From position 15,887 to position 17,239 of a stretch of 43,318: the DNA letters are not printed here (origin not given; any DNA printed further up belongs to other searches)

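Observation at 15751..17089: Precursor peptide built from three complete leader-plus-core units, with an ATP-grasp ORF that may overlap the third unit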

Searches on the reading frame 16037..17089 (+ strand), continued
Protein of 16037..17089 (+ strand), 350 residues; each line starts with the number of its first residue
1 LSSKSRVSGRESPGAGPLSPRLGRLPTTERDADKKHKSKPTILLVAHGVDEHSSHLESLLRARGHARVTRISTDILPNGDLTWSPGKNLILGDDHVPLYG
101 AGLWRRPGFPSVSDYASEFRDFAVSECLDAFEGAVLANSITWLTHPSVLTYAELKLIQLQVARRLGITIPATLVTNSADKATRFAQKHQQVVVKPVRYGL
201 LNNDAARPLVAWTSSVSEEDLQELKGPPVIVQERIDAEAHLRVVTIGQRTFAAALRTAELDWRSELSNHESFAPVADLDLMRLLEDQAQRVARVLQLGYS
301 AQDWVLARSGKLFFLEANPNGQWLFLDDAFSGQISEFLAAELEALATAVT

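Call 63: search_protein_families(library=ncbifam, proteins=[P0004, P0063, P0072], max_evalue=1)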
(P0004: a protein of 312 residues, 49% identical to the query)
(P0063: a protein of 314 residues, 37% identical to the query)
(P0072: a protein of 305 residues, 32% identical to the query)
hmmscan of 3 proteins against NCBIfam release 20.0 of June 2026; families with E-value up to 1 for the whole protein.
P0004 (312 aa): 13 families
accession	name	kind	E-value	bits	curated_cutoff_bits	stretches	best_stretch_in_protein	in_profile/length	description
TIGR04187.1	GRASP_SAV_5884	subfamily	4.8e-50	170.5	350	1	8-306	2-312/312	ATP-grasp ribosomal peptide maturase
TIGR04185.1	ATPgraspMvdC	equivalog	6.1e-32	111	425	1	65-305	67-316/318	MvdC family ATP-grasp ribosomal peptide maturase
TIGR04184.1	ATPgraspMvdD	equivalog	2.6e-30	105.7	475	1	68-304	70-318/321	MvdD family ATP-grasp ribosomal peptide maturase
TIGR04192.1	GRASP_w_spasm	equivalog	4.7e-09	36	230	1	120-289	127-302/318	grasp-with-spasm system ATP-grasp peptide maturase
TIGR00768.1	rimK_fam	subfamily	1.3e-05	24.8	143.4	1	102-286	70-257/276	RimK family alpha-L-glutamate ligase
NF005315.0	PRK06849.1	equivalog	2.9e-05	23.2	406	1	118-282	115-274/389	hypothetical protein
NF004680.0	PRK06019.1-6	equivalog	0.00019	20.3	327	1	83-165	80-163/405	5-(carboxyamino)imidazole ribonucleotide synthase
TIGR03103.1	trio_acet_GNAT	equivalog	0.0011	17.7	569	1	118-162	296-340/547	N-acetylglutaminylglutamine synthetase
NF003573.0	PRK05246.1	equivalog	0.0047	15.7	272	1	110-162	115-163/316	glutathione synthase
NF040720.1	MptN_Meth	equivalog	0.0075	15.4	350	1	116-286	98-271/291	tetrahydromethanopterin:alpha-L-glutamate ligase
TIGR02144.1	LysX_arch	equivalog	0.02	14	275.6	1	104-283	72-253/281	lysine biosynthesis protein LysX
NF009402.0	PRK12767.1-1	equivalog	0.032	13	218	1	129-282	125-274/329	carbamoyl phosphate synthase-like protein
TIGR01380.1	glut_syn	equivalog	0.11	11.5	299.05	1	110-161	114-161/312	glutathione synthase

P0063 (314 aa): 10 families
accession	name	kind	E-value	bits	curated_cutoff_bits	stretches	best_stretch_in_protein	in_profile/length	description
TIGR04187.1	GRASP_SAV_5884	subfamily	1.2e-37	129.8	350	1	102-310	103-311/312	ATP-grasp ribosomal peptide maturase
TIGR04185.1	ATPgraspMvdC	equivalog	3e-29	102.1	425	1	66-311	67-317/318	MvdC family ATP-grasp ribosomal peptide maturase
TIGR04184.1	ATPgraspMvdD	equivalog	7.4e-25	87.8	475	1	91-311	92-320/321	MvdD family ATP-grasp ribosomal peptide maturase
TIGR04192.1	GRASP_w_spasm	equivalog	5.2e-09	35.9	230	1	123-293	127-301/318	grasp-with-spasm system ATP-grasp peptide maturase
TIGR00768.1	rimK_fam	subfamily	1.2e-07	31.4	143.4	1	103-308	68-274/276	RimK family alpha-L-glutamate ligase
NF040720.1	MptN_Meth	equivalog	0.00045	19.4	350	1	106-308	85-288/291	tetrahydromethanopterin:alpha-L-glutamate ligase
TIGR02144.1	LysX_arch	equivalog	0.0019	17.4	275.6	1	100-221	65-191/281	lysine biosynthesis protein LysX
NF005315.0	PRK06849.1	equivalog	0.034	13.1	406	1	117-288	111-278/389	hypothetical protein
TIGR01380.1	glut_syn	equivalog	0.039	13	299.05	1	103-164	104-163/312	glutathione synthase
NF009560.0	PRK13017.1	subfamily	0.06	11.5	684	1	240-292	269-321/595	dihydroxy-acid dehydratase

P0072 (305 aa): 6 families
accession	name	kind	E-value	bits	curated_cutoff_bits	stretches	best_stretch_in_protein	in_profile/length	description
TIGR04187.1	GRASP_SAV_5884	subfamily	4.1e-32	111.6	350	1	56-286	55-298/312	ATP-grasp ribosomal peptide maturase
TIGR04185.1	ATPgraspMvdC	equivalog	6.5e-23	81.3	425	1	58-284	57-301/318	MvdC family ATP-grasp ribosomal peptide maturase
TIGR04184.1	ATPgraspMvdD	equivalog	1.5e-21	76.9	475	1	54-297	53-318/321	MvdD family ATP-grasp ribosomal peptide maturase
TIGR04192.1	GRASP_w_spasm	equivalog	2e-07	30.6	230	2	120-167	124-171/318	grasp-with-spasm system ATP-grasp peptide maturase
TIGR00768.1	rimK_fam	subfamily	0.00066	19.1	143.4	1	109-287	74-264/276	RimK family alpha-L-glutamate ligase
NF040720.1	MptN_Meth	equivalog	0.084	11.9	350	1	109-148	88-127/291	tetrahydromethanopterin:alpha-L-glutamate ligase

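Call 64: predict_structure(alignment_id=A3)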
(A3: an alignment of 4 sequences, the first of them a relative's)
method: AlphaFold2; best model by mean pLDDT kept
length: 238 residues; sequences in the alignment: 4
mean_pLDDT: 68.8   pTM: 0.58
mean pLDDT of the five models: 68.8, 67.0, 63.3, 61.3, 53.8
residues with pLDDT >= 90: 0; 70-90: 157; 50-70: 40; < 50: 41
segments of 3 or more residues with pLDDT < 50: 125-141, 212-214, 219-237
pLDDT, mean of each block of 10 residues (from residue 1): 82 75 60 72 79 76 75 78 79 76 79 75 52 45 68 77 74 77 79 75 59 47 42 45
secondary structure, 60 per line:
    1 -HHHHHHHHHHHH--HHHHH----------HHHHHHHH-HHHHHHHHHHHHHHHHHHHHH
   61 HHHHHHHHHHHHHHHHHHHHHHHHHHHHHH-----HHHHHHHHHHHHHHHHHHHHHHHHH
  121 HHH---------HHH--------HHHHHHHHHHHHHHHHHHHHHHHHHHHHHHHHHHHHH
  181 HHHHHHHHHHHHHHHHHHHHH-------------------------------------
elements in order: H2-13 H16-20 H31-38 H40-90 H96-123 H144-201

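Call 66: search_protein_representatives(alignment_id=A3)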
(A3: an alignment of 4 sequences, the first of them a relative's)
Query: 4 sequences, 238 profile positions. Proteins with E-value up to 0.001 (for the whole library): 58; up to 1e-10: 49; up to 1e-30: 26. The best 58 are listed.
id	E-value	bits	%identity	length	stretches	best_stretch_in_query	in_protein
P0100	4.3e-98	343.8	-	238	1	1-238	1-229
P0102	2.4e-85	302.1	-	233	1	3-202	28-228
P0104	2.8e-55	203.7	-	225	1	1-214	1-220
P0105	2.4e-50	187.5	-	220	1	1-194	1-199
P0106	6.6e-49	182.8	-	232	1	4-196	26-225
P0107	1.1e-48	182.1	-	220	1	5-198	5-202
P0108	4.7e-43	163.7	-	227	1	1-201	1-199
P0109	1.4e-42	162.2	-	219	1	2-198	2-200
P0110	3.7e-39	150.9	-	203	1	3-196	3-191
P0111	8.4e-39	149.8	-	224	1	1-205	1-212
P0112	1.0e-38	149.5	-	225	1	1-207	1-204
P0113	8.4e-37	143.2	-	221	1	7-204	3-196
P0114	4.8e-36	140.7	-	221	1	4-199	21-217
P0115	7.8e-36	140.0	-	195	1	9-201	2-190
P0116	8.5e-36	139.9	-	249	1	6-213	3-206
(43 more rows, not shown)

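Call 67: fold_search(model_id=the predicted structure, library=pdb)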
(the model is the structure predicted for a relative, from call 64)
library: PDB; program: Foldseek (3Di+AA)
matches with E <= 10: 455; with E <= 0.001: 0
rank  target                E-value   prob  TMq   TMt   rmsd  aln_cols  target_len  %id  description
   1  8s2f_AAA              1.5e-01  0.41  0.21  0.27  20.2       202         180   15  Crystal structure of Borrelia burgdorferi paralogous family 12 outer surface protein BBH37 (released 2025-03-05)
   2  8wdf                  1.5e-01  0.25  0.18  0.17  29.2       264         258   12  Chemoreceptor PilJ from Pseudomonas aeruginosa PA14 (released 2024-07-24)
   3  8s2p_BBB              1.7e-01  0.38  0.20  0.25  25.6       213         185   13  Crystal structure of Borrelia burgdorferi paralogous family 12 outer surface protein BBH37 (space group p21) (released 2025-03-05)
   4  8s2p_AAA              2.3e-01  0.33  0.21  0.26  19.1       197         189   18  Crystal structure of Borrelia burgdorferi paralogous family 12 outer surface protein BBH37 (space group p21) (released 2025-03-05)
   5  8iyj_B1               2.4e-01  0.89  0.40  0.29  23.0       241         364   11  Cryo-EM structure of the 48-nm repeat doublet microtubule from mouse sperm (released 2023-07-05)
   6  3o1i_B                2.9e-01  0.28  0.21  0.19  33.0       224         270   12  Crystal Structure of the TorS sensor domain - TorT complex in the absence of ligand (released 2011-12-21)
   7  8s2f_BBB              3.3e-01  0.18  0.19  0.23  18.9       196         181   19  Crystal structure of Borrelia burgdorferi paralogous family 12 outer surface protein BBH37 (released 2025-03-05)
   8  8d9p                  4.2e-01  0.30  0.21  0.25  21.8       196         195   11  De Novo Photosynthetic Reaction Center Protein Equipped with Heme B and Mn(II) cations (released 2022-09-28)
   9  7pi6_A                4.4e-01  0.47  0.28  0.29  16.8       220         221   14  Trypanosoma brucei ISG65 bound to human complement C3d (released 2022-07-27)
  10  8snb_8J               4.6e-01  0.87  0.44  0.28  21.9       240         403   12  atomic model of sea urchin sperm doublet microtubule (48-nm periodicity) (released 2023-06-28)
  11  2lk4_MODEL_1_A        4.9e-01  0.44  0.22  0.35  17.9       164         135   14  Structural and mechanistic insights into the interaction between PAT Pyk2 and Paxillin LD motif (released 2012-10-10)
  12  8iyj_B4               5.1e-01  0.80  0.42  0.26  23.2       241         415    9  Cryo-EM structure of the 48-nm repeat doublet microtubule from mouse sperm (released 2023-07-05)
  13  2wb7_A                5.1e-01  0.75  0.25  0.12  16.1       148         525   14  pT26-6p (released 2009-03-03)
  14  3qwe                  5.1e-01  0.38  0.27  0.25  26.6       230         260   12  Crystal structure of the N-terminal domain of the GEM interacting protein (released 2011-03-23)
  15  7uw9_c                5.3e-01  0.16  0.15  0.19  20.0       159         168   14  Citrus V-ATPase State 1, H in contact with subunit a (released 2022-07-06)
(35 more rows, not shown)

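Call 87: search_protein_families(library=pfam, proteins=[L069:1126-1608:-], max_evalue=1)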
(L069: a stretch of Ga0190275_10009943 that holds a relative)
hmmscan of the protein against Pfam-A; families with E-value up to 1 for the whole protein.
L069:1126-1608:- (160 aa): 0 families

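Call 94: predict_structure(alignment_id=A1)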
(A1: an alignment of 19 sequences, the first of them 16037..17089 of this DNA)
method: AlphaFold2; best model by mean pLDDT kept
length: 350 residues; sequences in the alignment: 19
mean_pLDDT: 88.2   pTM: 0.83
mean pLDDT of the five models: 88.2, 87.3, 86.9, 86.6, 86.1
residues with pLDDT >= 90: 273; 70-90: 26; 50-70: 15; < 50: 36
segments of 3 or more residues with pLDDT < 50: 1-4, 8-16, 18-35, 200-203
pLDDT, mean of each block of 10 residues (from residue 1): 42 42 43 62 96 98 97 96 94 94 96 96 97 96 97 96 98 96 95 78 50 83 89 96 98 96 90 98 98 98 97 97 95 98 94
secondary structure, 60 per line:
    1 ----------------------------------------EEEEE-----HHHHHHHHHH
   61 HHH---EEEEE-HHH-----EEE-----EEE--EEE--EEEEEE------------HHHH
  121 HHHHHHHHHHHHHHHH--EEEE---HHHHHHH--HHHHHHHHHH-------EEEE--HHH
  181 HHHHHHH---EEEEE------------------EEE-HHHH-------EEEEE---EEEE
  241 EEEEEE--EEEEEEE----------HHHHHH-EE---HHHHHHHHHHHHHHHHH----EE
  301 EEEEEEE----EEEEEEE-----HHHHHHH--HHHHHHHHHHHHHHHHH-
elements in order: E41-45 H51-63 E67-71 E81-83 E89-91 E94-96 E99-104 H117-136 E139-142 H146-152 H155-164 E172-175 H178-187 E191-195 E214-216 H218-221 E229-233 E237-246 E249-255 H266-271 H278-294 E299-307 E312-318 H324-330 H333-349

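Call 97: fold_search(model_id=the predicted structure, library=pdb)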
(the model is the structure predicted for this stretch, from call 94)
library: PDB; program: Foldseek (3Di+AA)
matches with E <= 10: 1101; with E <= 0.001: 696
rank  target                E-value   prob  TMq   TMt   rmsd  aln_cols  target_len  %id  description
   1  7mgv_A                4.9e-24  1.00  0.73  0.76   4.9       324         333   24  Chryseobacterium gregarium RiPP-associated ATP-grasp ligase in complex with ADP, and a leader and core peptide (released 2021-06-23)
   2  5ig9_H                1.7e-23  1.00  0.71  0.80   3.5       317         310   26  Crystal structure of macrocyclase MdnC bound with precursor peptide MdnA from Microcystis aeruginosa MRC (released 2016-09-21)
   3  5ig9_D                3.6e-23  1.00  0.72  0.81   3.4       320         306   27  Crystal structure of macrocyclase MdnC bound with precursor peptide MdnA from Microcystis aeruginosa MRC (released 2016-09-21)
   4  7m4s_B                8.1e-23  1.00  0.70  0.77   4.2       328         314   23  Crystal structure of macrocyclase AMdnB from Anabaena sp. PCC 7120 (released 2021-11-03)
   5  5ig9_C                9.1e-23  1.00  0.71  0.79   4.2       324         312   28  Crystal structure of macrocyclase MdnC bound with precursor peptide MdnA from Microcystis aeruginosa MRC (released 2016-09-21)
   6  5ig9_G                9.6e-23  1.00  0.73  0.82   5.0       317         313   27  Crystal structure of macrocyclase MdnC bound with precursor peptide MdnA from Microcystis aeruginosa MRC (released 2016-09-21)
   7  9bou_A                9.6e-23  1.00  0.67  0.78   4.4       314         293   24  Crystal structure of ATP-grasp ligase PruB from Streptomyces coelicolor A3(2) (released 2024-12-18)
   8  7m4s_A                1.0e-22  1.00  0.68  0.76   4.7       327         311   24  Crystal structure of macrocyclase AMdnB from Anabaena sp. PCC 7120 (released 2021-11-03)
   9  5ig9_A                1.4e-22  1.00  0.74  0.81   5.1       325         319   27  Crystal structure of macrocyclase MdnC bound with precursor peptide MdnA from Microcystis aeruginosa MRC (released 2016-09-21)
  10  5ig9_E                1.6e-22  1.00  0.69  0.76   5.6       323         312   27  Crystal structure of macrocyclase MdnC bound with precursor peptide MdnA from Microcystis aeruginosa MRC (released 2016-09-21)
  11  5ig9_B                1.7e-22  1.00  0.73  0.82   3.5       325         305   26  Crystal structure of macrocyclase MdnC bound with precursor peptide MdnA from Microcystis aeruginosa MRC (released 2016-09-21)
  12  5ig9_F                2.6e-22  1.00  0.70  0.80   3.4       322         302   26  Crystal structure of macrocyclase MdnC bound with precursor peptide MdnA from Microcystis aeruginosa MRC (released 2016-09-21)
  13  9bou_B                3.3e-22  1.00  0.68  0.82   3.5       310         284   22  Crystal structure of ATP-grasp ligase PruB from Streptomyces coelicolor A3(2) (released 2024-12-18)
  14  7m4s_C                4.8e-21  1.00  0.68  0.79   4.6       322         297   24  Crystal structure of macrocyclase AMdnB from Anabaena sp. PCC 7120 (released 2021-11-03)
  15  7m4s_D                1.2e-20  1.00  0.67  0.79   4.3       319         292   24  Crystal structure of macrocyclase AMdnB from Anabaena sp. PCC 7120 (released 2021-11-03)
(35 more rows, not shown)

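Call 99: find_related_loci(query=A1, collection=viral_contigs, flank=4000)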
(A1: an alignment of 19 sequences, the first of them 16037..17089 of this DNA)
Query A1 (350 aa) in viral_contigs; peptide patterns used: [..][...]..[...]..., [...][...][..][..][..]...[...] (x = any residue, [..] = any of these).
25 stretches matched a pattern; 7 encode a relative of the query (tblastn E <= 1e-3); 7 distinct loci.
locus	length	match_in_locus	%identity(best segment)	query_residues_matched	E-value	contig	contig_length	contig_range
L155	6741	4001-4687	38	116-344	1e-37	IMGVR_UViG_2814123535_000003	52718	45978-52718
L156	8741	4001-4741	32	86-328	8e-33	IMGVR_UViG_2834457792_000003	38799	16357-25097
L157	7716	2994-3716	33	104-347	4e-32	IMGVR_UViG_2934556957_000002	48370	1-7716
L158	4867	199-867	29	101-323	7e-23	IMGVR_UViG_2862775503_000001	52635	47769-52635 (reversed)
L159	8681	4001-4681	29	120-342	8e-22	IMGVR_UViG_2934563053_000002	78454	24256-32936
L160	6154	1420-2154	30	104-342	2e-19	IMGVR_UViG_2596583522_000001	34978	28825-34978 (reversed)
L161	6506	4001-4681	28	104-327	2e-18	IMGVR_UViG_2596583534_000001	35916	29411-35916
